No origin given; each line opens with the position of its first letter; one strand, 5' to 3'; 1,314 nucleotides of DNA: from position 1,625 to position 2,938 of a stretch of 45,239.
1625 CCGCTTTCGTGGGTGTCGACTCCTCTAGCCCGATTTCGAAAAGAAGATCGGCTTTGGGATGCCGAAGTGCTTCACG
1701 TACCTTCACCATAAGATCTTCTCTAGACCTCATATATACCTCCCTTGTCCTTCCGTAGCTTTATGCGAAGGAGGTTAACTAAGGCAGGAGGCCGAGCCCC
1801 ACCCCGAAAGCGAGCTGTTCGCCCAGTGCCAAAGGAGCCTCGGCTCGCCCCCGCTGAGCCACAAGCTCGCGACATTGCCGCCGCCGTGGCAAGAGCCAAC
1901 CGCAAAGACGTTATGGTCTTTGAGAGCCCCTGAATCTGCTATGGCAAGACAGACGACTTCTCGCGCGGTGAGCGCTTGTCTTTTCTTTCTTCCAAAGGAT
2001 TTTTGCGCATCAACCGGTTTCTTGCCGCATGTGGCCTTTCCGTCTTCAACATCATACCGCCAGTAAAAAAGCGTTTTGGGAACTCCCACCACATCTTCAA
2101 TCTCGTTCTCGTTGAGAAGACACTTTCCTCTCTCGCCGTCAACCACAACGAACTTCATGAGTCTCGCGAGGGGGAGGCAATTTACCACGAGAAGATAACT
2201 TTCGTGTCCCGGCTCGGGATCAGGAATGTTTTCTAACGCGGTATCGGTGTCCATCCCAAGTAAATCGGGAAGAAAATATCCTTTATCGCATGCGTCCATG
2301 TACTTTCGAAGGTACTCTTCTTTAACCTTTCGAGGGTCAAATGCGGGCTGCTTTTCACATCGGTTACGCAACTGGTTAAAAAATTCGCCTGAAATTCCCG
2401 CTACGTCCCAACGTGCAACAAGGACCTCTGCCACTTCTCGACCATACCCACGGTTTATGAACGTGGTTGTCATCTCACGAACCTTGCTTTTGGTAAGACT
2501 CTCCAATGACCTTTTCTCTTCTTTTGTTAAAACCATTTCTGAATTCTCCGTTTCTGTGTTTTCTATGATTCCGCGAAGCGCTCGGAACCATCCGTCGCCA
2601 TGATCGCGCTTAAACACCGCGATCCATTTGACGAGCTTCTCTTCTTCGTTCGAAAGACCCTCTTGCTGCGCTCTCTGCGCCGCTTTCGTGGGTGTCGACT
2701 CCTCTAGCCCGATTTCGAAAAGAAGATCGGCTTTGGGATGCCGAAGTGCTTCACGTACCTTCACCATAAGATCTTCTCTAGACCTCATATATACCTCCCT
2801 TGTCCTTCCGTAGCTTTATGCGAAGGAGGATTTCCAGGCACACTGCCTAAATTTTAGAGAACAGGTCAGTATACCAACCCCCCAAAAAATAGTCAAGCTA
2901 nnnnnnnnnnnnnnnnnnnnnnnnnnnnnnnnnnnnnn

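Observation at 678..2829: Tandem paralogs: a 676-nt perfectly identical leader plus N-terminal module joined to two diverged C-terminal modules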

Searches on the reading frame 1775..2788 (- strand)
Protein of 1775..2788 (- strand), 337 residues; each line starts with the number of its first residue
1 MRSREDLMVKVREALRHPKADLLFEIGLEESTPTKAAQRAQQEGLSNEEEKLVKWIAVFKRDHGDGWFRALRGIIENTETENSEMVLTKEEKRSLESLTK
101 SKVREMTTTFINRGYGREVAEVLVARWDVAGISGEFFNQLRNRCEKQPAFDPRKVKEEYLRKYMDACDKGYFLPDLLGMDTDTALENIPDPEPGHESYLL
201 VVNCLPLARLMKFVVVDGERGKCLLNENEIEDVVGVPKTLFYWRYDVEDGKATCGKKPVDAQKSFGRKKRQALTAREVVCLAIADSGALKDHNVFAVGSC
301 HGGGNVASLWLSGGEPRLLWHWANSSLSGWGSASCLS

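Call 5: search_protein_families(library=pfam, proteins=[window:1775-2788:-], max_evalue=1)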
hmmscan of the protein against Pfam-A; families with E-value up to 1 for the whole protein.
window:1775-2788:- (337 aa): 2 families
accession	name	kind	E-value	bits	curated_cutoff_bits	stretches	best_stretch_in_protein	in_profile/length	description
PF18959.5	DUF5701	-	3.7e-11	43.6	27.4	1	193-335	34-200/206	Family of unknown function (DUF5701)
PF22546.2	2CompART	-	0.024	15.2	27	1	195-241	72-118/120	2-Component system ADP-ribosyltransferase domain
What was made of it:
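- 1775..2788 (-): Copy A, 337 aa (P0001). It is the upstream paralog and the ortholog of the gene found in relatives. It has an N-terminal helical region (residues 1 to about 187) followed by a DUF5701 alpha/beta domain. Pfam PF18959 scores E 3.7e-11, 43.6 bits, above the 27.4-bit cutoff (call 5).
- Tried and rejected: Pfam 2CompART (ADP-ribosyltransferase) hint on copy A (E 0.024, 15 bits against a cutoff of 27; call 5).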

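Call 6: search_protein_families(library=ncbifam, proteins=[window:1775-2788:-], max_evalue=1)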
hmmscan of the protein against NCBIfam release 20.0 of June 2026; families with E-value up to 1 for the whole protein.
window:1775-2788:- (337 aa): 0 families

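Call 11: find_homologous_proteins(query=window:1775-2788:-, max_evalue=0.001)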
Query window:1775-2788:- (337 aa): 8 proteins with E <= 0.001 among 4111 candidates.
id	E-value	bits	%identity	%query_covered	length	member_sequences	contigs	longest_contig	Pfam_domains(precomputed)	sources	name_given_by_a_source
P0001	1.8e-228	775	100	100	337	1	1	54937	PF18959.6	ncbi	-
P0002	4.9e-162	557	80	92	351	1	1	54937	-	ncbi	-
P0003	5.3e-107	376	54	100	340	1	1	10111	PF18959.6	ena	-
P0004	1.1e-102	362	56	100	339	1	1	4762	PF18959.6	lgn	-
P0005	8.9e-97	342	52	100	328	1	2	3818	PF18959.6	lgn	-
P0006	3.8e-22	97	43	42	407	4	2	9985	PF18959.6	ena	-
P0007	5.9e-18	83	41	44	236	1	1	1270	PF18959.6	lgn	-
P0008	7.6e-13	66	46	28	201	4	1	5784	PF18959.6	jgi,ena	-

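Call 13: find_encoding_contigs(protein=P0003, flank=5000)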
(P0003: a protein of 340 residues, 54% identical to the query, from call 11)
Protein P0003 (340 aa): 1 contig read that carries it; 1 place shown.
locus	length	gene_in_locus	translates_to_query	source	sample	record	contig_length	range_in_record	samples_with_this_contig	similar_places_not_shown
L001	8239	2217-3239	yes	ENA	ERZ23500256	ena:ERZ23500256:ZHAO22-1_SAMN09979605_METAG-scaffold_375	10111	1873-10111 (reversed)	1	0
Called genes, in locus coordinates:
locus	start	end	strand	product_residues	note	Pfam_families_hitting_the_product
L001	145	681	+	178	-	PF01330:RuvA_N, PF00633:HHH (faint), PF14520:HHH_5, PF07499:RuvA_C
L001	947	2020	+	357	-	PF02388:FemAB, PF13480:Acetyltransf_6, PF02388:FemAB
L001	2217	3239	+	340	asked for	PF18959:DUF5701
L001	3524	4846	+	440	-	PF08245:Mur_ligase_M, PF02875:Mur_ligase_C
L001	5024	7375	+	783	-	PF00676:E1_dh, PF02779:Transket_pyr, PF02780:Transketolase_C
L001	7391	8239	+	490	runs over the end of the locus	PF00364:Biotin_lipoyl, PF02817:E3_binding (weak), PF00198:2-oxoacid_dh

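Call 14: find_encoding_contigs(protein=P0004, flank=5000)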
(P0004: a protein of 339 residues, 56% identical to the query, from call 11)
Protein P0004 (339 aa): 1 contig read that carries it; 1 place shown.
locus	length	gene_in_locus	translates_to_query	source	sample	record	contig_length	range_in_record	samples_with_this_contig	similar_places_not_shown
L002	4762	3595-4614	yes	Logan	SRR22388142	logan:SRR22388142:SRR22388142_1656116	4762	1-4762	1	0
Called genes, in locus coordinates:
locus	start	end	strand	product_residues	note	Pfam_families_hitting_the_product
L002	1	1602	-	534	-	?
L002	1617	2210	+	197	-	PF01330:RuvA_N, PF00633:HHH (faint), PF14520:HHH_5, PF07499:RuvA_C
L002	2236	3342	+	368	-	PF02388:FemAB, PF13480:Acetyltransf_6, PF02388:FemAB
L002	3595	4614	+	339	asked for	PF18959:DUF5701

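Call 15: find_encoding_contigs(protein=P0005, flank=5000)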
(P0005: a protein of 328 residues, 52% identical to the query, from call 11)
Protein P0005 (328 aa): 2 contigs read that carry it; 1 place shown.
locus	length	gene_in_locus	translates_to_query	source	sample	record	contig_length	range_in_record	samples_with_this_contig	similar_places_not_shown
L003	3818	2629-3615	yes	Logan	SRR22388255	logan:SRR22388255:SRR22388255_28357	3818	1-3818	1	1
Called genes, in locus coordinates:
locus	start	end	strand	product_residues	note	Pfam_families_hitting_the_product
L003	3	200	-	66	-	?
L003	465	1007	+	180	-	PF00633:HHH (faint), PF01330:RuvA_N, PF14520:HHH_5, PF07499:RuvA_C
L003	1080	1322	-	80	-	-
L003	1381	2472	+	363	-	PF02388:FemAB, PF13480:Acetyltransf_6, PF02388:FemAB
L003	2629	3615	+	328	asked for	PF18959:DUF5701 (weak)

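Call 20: find_related_loci(query=A3, collection=genome_contigs, flank=6000)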
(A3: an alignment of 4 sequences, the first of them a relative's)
Query A3 (337 aa) in genome_contigs; peptide patterns used: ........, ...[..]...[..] (x = any residue, [..] = any of these).
150 stretches matched a pattern; 1 encode a relative of the query (tblastn E <= 1e-3); 1 distinct loci.
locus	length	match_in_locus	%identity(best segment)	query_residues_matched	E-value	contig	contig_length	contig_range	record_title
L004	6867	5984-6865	55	1-292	2e-101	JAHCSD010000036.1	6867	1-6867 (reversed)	MAG: Patescibacteria group bacterium isolate Bin_050 NODE_69_length_6867_cov_27.548012, whole genome shotgun sequence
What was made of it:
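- Checked: The source is probably a short-read metagenome-assembled genome, because the closest relatives are Patescibacteria MAGs (call 20).
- The source is probably a short-read Patescibacteria MAG (call 20). Three ortholog contigs (L002, L003, L004) break at or just after this gene (calls 14, 15, 20).
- Tried and rejected: I repeated it with 4 sequences (call 20).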

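Call 22: find_related_loci(query=A3, collection=metagenome_contigs, flank=6000)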
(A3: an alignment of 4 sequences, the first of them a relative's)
Query A3 (337 aa) in metagenome_contigs; peptide patterns used: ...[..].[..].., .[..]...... (x = any residue, [..] = any of these).
287 stretches matched a pattern; 1 encode a relative of the query (tblastn E <= 1e-3); 1 distinct loci.
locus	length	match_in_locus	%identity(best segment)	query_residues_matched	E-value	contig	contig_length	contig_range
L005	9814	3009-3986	57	1-337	2e-126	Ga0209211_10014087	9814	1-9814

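Call 34: find_encoding_contigs(protein=P0006, flank=6000, max_places=2)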
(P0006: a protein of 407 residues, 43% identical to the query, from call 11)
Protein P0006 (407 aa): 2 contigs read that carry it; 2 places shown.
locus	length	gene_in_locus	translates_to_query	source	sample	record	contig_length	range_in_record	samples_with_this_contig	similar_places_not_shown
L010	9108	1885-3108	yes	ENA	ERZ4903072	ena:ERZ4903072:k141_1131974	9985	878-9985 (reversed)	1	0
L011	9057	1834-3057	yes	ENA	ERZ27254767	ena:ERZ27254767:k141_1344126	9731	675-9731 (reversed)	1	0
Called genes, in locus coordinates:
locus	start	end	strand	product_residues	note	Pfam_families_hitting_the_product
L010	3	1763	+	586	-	?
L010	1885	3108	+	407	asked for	PF18959:DUF5701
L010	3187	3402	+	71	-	PF01402:RHH_1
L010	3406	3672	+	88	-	-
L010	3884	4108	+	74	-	PF15970:HicB-like_2 (weak), PF15919:HicB_lk_antitox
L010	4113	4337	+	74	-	PF07927:HicA_toxin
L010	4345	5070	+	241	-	PF03462:PCRF, PF00472:RF-1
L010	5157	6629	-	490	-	PF13406:SLT_2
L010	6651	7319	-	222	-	PF01386:Ribosomal_L25p, PF14693:Ribosomal_TL5_C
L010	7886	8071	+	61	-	-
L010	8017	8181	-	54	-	-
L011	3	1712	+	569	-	?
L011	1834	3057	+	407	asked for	PF18959:DUF5701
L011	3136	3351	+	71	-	PF01402:RHH_1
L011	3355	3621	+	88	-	-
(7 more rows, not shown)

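Call 38: predict_structure(alignment_id=A5)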
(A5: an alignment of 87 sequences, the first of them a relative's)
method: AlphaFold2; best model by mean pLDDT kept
length: 337 residues; sequences in the alignment: 87
mean_pLDDT: 84.0   pTM: 0.63
mean pLDDT of the five models: 84.0, 83.9, 83.9, 82.6, 79.1
residues with pLDDT >= 90: 194; 70-90: 73; 50-70: 59; < 50: 11
segments of 3 or more residues with pLDDT < 50: 78-87
pLDDT, mean of each block of 10 residues (from residue 1): 72 87 92 95 96 91 72 53 47 67 72 62 63 70 73 94 81 79 95 91 95 95 95 93 96 93 92 97 95 95 91 96 86 86
secondary structure, 60 per line:
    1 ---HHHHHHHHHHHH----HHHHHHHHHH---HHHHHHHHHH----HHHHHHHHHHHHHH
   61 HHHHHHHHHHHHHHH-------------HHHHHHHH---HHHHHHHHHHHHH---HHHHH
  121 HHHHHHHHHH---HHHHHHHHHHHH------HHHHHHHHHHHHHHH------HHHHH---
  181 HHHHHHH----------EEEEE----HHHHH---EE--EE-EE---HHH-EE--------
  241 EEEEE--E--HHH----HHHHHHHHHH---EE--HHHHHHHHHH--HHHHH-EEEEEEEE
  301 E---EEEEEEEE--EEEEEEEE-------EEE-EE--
elements in order: H4-15 H20-29 H33-42 H47-75 H89-96 H100-112 H116-130 H134-145 H152-166 H173-177 H181-187 E198-202 H207-211 E241-245 H258-267 H275-284 H287-291 E293-301 E305-312 E315-322 E330-332
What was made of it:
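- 1775..2788 (-): The AlphaFold2 model has mean pLDDT 84 (call 38).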

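Call 42: find_encoding_contigs(protein=P0001, flank=10000, max_places=3)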
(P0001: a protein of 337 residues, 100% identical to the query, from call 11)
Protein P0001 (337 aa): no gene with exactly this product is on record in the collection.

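Call 43: fold_search(model_id=the predicted structure, library=pdb)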
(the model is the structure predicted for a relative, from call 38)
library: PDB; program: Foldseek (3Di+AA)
matches with E <= 10: 60; with E <= 0.001: 0
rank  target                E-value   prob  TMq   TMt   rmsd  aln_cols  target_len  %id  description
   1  2vyf_B                1.5e+00  0.02  0.10  0.09  17.8       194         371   14  Crystal Structure of the DnaC (released 2008-12-30)
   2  1ukm_B                1.8e+00  0.18  0.18  0.41   9.5       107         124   10  Crystal structure of EMS16, an Antagonist of collagen receptor integrin alpha2beta1 (GPIa/IIa) (released 2003-11-04)
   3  6baw_B                3.2e+00  0.01  0.10  0.15  17.2       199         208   12  Structure of GRP94 with a selective resorcinylic inhibitor. (released 2018-04-18)
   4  4yjk_B                3.4e+00  0.09  0.07  0.10   2.3        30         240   20  Crystal structure of C212S mutant of Shewanella oneidensis MR-1 uridine phosphorylase (released 2015-03-11)
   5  8adn_G                3.6e+00  0.01  0.06  0.08  13.3        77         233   14  Vairimorpha necatrix 20S proteasome from spores (released 2022-11-23)
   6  7q30_AAA              3.8e+00  0.08  0.07  0.10   2.5        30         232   17  Mutant T91A of uridine phosphorylase from Shewanella oneidensis (released 2022-04-06)
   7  4yg6_A                3.8e+00  0.03  0.07  0.13   7.2        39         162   15  Structural basis of glycan recognition in neonate-specific rotaviruses (released 2015-09-30)
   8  5ixl_D                4.0e+00  0.06  0.06  0.17   4.6        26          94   12  Structure of P. vulgaris HigB toxin Y91A variant (released 2016-07-20)
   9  7q2w_FFF              4.2e+00  0.08  0.07  0.10   2.3        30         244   20  Mutant T91S of uridine phosphorylase from Shewanella oneidensis (released 2022-04-06)
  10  5ctw_B                4.5e+00  0.04  0.11  0.17   5.9        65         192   12  Crystal structure of the ATP binding domain of S. aureus GyrB complexed with a fragment (released 2016-02-03)
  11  4r2w_D                4.8e+00  0.08  0.07  0.10   2.3        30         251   20  X-ray structure of uridine phosphorylase from Shewanella oneidensis MR-1 in complex with uridine at 1.6 A resolution (released 2014-12-10)
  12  4r2x_B                5.0e+00  0.08  0.07  0.10   2.3        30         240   20  Unique conformation of uridine and asymmetry of the hexameric molecule revealed in the high-resolution structures of S (released 2014-12-10)
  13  4r2x_D                5.0e+00  0.08  0.07  0.10   2.3        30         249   20  Unique conformation of uridine and asymmetry of the hexameric molecule revealed in the high-resolution structures of S (released 2014-12-10)
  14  9h4q_U                5.0e+00  0.02  0.08  0.26   9.7        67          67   13  Cryo-EM structure of the SEAC wing - EGOC (released 2025-11-05)
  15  4r2w_B                5.3e+00  0.06  0.07  0.10   2.9        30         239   17  X-ray structure of uridine phosphorylase from Shewanella oneidensis MR-1 in complex with uridine at 1.6 A resolution (released 2014-12-10)
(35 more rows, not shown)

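Call 66: search_solved_structures(query=A5, max_evalue=10, show_alignments=2)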
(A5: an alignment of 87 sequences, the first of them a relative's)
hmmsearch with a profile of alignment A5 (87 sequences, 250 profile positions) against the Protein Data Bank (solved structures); distinct sequences matched with E-value up to 10: 14.
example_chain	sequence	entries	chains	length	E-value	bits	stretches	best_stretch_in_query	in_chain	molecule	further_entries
2lse_A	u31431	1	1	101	0.006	19.1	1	15-95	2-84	Four Helix Bundle Protein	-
1z6m_A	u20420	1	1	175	0.43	13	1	26-111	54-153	conserved hypothetical protein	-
8frl_A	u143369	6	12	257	0.6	12.6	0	185-223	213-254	Lipopolysaccharide export system ATP-binding protein LptB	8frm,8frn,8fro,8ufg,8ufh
8frp_A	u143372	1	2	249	0.6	12.6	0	185-223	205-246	Lipopolysaccharide export system ATP-binding protein LptB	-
4jlr_S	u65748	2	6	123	0.75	12.2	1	34-103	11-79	RSV_1Isea designed scaffold | Epitope Scaffold rsv_1isea_FFL_001_C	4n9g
6mjp_A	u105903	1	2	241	1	11.8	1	25-74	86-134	ABC transporter ATP-binding protein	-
1eq1_A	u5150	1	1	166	1.7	11.1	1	51-97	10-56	APOLIPOPHORIN-III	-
5h78_A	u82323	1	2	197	2.3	10.7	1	12-100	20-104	cAMP-dependent protein kinase type II-alpha regulatory subunit,DHR14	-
4d4e_A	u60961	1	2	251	2.6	10.5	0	18-96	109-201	ARMADILLO REPEAT PROTEIN ARM00016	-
6xxv_C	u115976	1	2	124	3.8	9.9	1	31-103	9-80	S2_1.2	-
5mfb_A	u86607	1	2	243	4.3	9.7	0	32-94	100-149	YIII(Dq)4CqI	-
5mfi_A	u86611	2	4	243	5.6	9.4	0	58-96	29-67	YIII(Dq.V2)4CqI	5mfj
4d49_A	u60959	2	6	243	6.6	9.2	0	58-96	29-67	ARMADILLO REPEAT PROTEIN ARM00027 | YIII(Dq.V1)4CPAF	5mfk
2o1t_A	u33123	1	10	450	9.9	8.6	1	5-108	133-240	Endoplasmin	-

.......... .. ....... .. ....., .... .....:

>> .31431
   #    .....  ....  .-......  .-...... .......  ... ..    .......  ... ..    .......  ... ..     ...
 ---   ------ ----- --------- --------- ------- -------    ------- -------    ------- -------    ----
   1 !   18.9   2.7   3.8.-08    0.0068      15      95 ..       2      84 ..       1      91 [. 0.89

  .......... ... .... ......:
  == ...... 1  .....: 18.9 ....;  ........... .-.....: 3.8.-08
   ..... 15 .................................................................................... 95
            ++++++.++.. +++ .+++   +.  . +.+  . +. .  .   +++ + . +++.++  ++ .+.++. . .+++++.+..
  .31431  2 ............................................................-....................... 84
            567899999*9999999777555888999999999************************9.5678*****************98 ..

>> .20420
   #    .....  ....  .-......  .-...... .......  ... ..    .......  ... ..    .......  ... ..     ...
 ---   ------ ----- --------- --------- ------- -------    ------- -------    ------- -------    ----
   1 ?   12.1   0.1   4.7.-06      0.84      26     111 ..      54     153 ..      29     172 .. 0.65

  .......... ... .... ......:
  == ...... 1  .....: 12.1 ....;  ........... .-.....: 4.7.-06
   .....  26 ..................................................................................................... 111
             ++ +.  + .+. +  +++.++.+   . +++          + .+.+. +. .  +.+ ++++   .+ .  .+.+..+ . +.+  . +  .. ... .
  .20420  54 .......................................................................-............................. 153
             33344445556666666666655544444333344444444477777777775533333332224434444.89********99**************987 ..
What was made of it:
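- On DGR target (variable) protein: A profile search of PDB sequences found nothing relevant (call 66).
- Tried and rejected: A profile search against PDB sequences found only spurious helical matches (call 66).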

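Call 68: fold_search(model_id=the predicted structure, library=viral)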
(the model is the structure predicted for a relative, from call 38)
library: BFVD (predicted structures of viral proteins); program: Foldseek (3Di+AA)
matches with E <= 10: 69; with E <= 0.001: 0
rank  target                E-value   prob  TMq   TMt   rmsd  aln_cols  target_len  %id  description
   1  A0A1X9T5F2            1.1e+00  0.16  0.16  0.08   5.2        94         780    6  C-type lectin protein [Ranid herpesvirus 3]
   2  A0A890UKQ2            1.6e+00  0.28  0.18  0.37   3.9        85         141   13  (no name in the UniProt tables at hand)
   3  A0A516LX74            1.7e+00  0.04  0.10  0.15  13.9       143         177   12  (no name in the UniProt tables at hand)
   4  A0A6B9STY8            1.9e+00  0.08  0.11  0.27  10.7        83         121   11  Uncharacterized protein [Butyrivibrio phage Idris]
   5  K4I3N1                2.0e+00  0.04  0.11  0.12  10.6       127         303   14  Molecular chaperone, HSP90 family [Escherichia phage EC6]
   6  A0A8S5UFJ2            2.2e+00  0.02  0.08  0.12  16.7       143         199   12  Uncharacterized protein [Myoviridae sp. ctcyQ27]
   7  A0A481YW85            2.5e+00  0.02  0.05  0.13  10.2        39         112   23  Uncharacterized protein [Marseillevirus LCMAC103]
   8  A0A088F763            2.8e+00  0.16  0.11  0.48   3.5        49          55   22  (no name in the UniProt tables at hand)
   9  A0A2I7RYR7            3.0e+00  0.02  0.06  0.16   8.1        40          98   28  (no name in the UniProt tables at hand)
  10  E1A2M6                3.3e+00  0.03  0.10  0.05   8.8        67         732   22  Membrane integrity protector [Aeromonas phage phiAS5]
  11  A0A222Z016            3.3e+00  0.03  0.12  0.07   8.5       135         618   12  RIIA lysis inhibitor [Salmonella phage ST11]
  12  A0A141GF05            3.9e+00  0.02  0.10  0.13  18.0       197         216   17  (no name in the UniProt tables at hand)
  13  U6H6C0                4.4e+00  0.03  0.06  0.14   3.5        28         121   21  Gp38.4 [Caviid herpesvirus 2 str. CIDMTR]
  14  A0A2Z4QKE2            4.4e+00  0.01  0.09  0.05  21.1       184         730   15  RNA-dependent RNA polymerase [Sclerotinia sclerotiorum mitovirus 27]
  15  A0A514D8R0            5.0e+00  0.02  0.12  0.10  23.4       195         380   16  (no name in the UniProt tables at hand)
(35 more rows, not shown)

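Call 75: find_encoding_contigs(protein=P0002, flank=10000, max_places=2)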
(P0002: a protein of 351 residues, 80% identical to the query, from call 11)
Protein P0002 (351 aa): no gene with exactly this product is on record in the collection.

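Call 77: list_cluster_members(proteins=[P0001, P0002, P0003])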
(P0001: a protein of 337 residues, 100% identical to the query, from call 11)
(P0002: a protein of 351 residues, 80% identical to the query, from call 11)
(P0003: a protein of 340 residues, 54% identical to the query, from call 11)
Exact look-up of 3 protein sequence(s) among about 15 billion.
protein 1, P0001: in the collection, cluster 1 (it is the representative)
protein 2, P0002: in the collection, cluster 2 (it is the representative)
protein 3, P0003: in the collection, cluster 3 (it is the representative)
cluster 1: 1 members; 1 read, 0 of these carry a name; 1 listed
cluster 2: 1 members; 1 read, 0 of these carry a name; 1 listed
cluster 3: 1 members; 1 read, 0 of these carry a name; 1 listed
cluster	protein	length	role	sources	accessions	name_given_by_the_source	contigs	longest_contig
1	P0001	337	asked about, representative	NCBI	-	-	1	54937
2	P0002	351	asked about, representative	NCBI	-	-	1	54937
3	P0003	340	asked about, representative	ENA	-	-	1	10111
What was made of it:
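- Both proteins occur on only one contig in a 15-billion-protein collection (calls 11, 77).
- Tried and rejected: Cluster look-up gave no names or accessions (call 77).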
